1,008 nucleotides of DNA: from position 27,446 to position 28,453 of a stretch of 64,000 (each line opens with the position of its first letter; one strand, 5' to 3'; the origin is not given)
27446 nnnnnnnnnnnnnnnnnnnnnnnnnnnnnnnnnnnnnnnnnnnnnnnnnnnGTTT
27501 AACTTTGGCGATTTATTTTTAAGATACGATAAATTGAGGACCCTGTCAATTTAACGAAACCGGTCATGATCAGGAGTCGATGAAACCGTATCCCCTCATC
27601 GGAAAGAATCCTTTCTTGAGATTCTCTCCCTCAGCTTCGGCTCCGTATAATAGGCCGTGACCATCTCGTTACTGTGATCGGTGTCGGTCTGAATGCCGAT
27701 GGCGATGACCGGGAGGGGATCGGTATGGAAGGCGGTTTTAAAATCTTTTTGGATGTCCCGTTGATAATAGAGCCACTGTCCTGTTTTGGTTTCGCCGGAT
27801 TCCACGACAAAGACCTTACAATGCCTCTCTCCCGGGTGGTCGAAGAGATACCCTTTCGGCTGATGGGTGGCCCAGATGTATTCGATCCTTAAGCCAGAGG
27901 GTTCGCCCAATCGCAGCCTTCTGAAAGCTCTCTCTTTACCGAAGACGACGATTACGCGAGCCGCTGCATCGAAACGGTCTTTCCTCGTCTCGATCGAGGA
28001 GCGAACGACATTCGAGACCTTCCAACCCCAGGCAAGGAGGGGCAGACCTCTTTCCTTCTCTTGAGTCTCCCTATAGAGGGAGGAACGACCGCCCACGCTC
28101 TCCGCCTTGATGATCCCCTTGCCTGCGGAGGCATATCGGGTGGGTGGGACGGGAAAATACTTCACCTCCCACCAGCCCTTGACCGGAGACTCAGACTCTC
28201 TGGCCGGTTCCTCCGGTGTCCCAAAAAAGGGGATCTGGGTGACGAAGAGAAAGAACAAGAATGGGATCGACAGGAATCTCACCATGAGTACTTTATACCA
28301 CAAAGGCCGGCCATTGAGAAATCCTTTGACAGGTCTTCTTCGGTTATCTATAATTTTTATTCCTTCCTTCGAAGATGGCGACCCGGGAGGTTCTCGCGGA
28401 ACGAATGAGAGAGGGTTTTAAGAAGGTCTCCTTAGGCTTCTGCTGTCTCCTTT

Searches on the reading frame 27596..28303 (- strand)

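Call 9: search_protein_families(library=pfam, proteins=[window:27596-28303:-], max_evalue=0.00001)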
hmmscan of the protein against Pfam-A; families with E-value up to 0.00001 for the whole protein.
window:27596-28303:- (235 aa): 1 family
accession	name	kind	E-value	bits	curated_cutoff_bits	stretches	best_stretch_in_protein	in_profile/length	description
PF11249.13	DUF3047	-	2.1e-37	129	27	1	45-220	3-195/198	Protein of unknown function (DUF3047)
